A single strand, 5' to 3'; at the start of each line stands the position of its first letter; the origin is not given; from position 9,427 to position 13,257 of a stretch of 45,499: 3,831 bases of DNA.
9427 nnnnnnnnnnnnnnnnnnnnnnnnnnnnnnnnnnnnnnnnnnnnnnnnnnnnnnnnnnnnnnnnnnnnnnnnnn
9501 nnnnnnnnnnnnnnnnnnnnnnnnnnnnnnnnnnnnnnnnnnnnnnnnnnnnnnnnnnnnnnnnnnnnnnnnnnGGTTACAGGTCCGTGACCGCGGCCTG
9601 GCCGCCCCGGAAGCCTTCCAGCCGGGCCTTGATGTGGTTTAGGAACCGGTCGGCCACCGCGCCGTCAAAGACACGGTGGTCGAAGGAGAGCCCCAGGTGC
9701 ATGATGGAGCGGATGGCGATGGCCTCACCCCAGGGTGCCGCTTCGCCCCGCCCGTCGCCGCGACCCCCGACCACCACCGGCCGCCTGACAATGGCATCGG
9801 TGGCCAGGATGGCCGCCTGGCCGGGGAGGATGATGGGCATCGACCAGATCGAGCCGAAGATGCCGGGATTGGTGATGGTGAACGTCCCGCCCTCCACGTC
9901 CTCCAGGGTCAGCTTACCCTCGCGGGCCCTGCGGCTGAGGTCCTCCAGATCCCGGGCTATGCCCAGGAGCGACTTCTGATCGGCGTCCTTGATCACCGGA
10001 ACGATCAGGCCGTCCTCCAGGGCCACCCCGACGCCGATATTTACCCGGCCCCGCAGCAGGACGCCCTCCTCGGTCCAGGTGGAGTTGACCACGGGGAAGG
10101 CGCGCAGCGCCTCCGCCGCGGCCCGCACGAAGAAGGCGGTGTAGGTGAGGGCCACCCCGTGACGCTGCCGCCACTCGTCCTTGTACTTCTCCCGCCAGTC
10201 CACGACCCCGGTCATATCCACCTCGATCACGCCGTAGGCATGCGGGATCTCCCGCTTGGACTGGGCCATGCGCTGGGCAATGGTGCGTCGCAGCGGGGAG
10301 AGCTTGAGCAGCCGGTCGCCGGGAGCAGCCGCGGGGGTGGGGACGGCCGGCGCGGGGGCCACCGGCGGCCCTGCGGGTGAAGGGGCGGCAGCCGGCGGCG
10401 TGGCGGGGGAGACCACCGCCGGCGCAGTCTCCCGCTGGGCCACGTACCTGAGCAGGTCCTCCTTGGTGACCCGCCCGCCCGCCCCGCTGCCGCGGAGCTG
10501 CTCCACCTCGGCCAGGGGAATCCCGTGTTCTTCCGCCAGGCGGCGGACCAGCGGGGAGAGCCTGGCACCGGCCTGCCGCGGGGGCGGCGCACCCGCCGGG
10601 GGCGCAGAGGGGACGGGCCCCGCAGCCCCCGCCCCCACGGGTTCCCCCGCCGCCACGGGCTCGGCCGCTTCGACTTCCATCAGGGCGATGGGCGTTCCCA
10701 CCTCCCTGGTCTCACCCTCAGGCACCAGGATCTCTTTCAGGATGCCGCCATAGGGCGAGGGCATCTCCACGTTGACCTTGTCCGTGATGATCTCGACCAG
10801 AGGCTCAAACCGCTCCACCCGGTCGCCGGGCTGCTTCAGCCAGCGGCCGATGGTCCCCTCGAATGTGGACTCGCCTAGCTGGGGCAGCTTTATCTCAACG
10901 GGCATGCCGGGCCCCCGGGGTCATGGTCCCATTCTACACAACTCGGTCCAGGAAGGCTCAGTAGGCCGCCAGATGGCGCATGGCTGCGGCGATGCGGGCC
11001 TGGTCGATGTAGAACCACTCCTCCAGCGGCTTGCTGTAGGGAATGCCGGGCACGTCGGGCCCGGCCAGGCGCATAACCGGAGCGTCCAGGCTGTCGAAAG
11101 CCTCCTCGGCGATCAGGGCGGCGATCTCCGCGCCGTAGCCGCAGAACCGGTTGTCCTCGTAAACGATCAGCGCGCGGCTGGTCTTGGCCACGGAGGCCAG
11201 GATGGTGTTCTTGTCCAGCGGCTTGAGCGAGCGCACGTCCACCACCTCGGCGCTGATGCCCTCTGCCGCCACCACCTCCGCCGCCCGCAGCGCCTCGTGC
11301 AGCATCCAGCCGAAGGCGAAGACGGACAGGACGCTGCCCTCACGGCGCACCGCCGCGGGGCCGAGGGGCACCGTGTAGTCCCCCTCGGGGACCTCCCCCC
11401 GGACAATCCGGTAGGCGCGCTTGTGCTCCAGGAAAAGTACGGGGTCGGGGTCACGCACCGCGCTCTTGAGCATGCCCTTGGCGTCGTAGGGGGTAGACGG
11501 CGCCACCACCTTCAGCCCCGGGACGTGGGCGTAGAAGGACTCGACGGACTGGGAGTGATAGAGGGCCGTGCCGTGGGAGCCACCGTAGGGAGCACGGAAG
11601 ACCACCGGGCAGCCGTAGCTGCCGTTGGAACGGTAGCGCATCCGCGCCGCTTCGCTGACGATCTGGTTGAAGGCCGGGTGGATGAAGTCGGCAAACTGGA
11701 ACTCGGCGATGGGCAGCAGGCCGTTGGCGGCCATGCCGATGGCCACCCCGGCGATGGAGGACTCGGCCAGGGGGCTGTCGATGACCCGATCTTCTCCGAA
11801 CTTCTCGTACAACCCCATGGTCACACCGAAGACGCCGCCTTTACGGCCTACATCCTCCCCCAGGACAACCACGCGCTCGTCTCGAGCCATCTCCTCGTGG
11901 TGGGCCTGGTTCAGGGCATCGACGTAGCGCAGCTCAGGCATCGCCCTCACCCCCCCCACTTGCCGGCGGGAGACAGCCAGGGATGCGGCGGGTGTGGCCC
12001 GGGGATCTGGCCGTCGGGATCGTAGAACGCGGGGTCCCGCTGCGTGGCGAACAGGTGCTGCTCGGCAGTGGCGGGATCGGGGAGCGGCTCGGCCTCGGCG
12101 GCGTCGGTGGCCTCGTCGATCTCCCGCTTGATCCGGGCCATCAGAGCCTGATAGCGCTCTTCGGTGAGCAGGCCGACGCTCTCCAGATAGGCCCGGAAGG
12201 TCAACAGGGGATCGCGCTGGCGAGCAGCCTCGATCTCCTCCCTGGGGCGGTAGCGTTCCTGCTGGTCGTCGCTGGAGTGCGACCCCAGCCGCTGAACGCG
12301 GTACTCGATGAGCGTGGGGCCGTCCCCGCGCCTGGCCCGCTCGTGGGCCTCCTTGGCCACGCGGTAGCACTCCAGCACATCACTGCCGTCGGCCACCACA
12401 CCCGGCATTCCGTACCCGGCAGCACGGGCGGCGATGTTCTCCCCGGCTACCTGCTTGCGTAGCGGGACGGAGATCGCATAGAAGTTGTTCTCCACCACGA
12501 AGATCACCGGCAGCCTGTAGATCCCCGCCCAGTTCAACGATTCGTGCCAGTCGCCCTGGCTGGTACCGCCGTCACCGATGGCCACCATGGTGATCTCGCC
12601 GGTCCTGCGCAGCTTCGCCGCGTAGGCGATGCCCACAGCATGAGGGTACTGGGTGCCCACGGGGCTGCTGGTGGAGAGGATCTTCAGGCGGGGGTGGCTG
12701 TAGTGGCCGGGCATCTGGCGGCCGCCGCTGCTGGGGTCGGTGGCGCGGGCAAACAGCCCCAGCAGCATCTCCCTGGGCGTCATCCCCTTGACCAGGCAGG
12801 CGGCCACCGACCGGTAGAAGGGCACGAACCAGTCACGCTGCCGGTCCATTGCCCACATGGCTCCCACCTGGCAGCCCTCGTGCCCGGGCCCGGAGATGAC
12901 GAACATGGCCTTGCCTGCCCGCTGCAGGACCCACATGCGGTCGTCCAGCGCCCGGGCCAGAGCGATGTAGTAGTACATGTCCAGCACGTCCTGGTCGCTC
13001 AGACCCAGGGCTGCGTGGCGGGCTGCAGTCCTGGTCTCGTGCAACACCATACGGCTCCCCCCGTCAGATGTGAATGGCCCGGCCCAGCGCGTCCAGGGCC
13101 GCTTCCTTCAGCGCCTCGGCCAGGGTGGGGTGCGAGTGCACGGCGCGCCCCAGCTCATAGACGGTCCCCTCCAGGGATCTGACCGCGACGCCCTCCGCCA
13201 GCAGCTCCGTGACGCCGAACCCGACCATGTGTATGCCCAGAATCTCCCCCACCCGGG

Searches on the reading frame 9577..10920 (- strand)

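Call 21: search_protein_families(library=pfam, proteins=[window:9577-10920:-], max_evalue=0.001)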
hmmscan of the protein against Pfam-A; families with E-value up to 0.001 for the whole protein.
window:9577-10920:- (447 aa): 3 families
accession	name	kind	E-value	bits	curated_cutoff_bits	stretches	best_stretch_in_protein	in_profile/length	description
PF00198.28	2-oxoacid_dh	-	6.6e-78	261.8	23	1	204-436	6-226/232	2-oxoacid dehydrogenases acyltransferase (catalytic domain)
PF00364.28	Biotin_lipoyl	-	3.1e-18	65.8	22.1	1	9-80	2-72/73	Biotin-requiring enzyme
PF02817.22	E3_binding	-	3e-14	53.4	23.7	1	120-157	2-36/36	e3 binding domain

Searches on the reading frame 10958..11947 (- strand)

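Call 21: search_protein_families(library=pfam, proteins=[window:10958-11947:-], max_evalue=0.001)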
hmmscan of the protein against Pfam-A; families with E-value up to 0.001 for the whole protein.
window:10958-11947:- (329 aa): 2 families
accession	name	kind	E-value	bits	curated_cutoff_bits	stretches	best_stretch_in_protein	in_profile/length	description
PF02779.29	Transket_pyr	-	7.6e-46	156.4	27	1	7-180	4-173/174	Transketolase, pyrimidine binding domain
PF02780.25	Transketolase_C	-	9.5e-39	132.6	25.9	1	197-319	2-124/124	Transketolase, C-terminal domain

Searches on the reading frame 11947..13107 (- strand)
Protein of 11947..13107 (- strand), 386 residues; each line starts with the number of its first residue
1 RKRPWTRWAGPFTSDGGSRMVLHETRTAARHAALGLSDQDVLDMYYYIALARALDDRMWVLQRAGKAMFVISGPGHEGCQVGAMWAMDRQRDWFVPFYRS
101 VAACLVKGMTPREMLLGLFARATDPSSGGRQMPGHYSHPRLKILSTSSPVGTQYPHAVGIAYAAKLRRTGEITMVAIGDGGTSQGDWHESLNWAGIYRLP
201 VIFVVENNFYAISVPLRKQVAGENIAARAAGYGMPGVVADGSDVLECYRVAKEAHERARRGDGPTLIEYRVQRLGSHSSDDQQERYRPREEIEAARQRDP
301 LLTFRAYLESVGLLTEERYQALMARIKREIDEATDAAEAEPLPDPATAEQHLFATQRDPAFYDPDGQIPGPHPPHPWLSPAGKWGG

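Call 21: search_protein_families(library=pfam, proteins=[window:11947-13107:-], max_evalue=0.001)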
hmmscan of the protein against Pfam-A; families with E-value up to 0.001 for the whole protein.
window:11947-13107:- (386 aa): 3 families
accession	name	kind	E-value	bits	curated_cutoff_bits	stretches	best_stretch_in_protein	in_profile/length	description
PF00676.26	E1_dh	-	1.7e-85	287.1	22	1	49-345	5-299/300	Dehydrogenase E1 component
PF02775.26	TPP_enzyme_C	-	4.2e-06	27.1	21.9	1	148-268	28-150/151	Thiamine pyrophosphate enzyme, C-terminal TPP binding domain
PF13292.11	DXP_synthase_N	-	0.00068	19.4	21.2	0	152-213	115-176/274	1-deoxy-D-xylulose-5-phosphate synthase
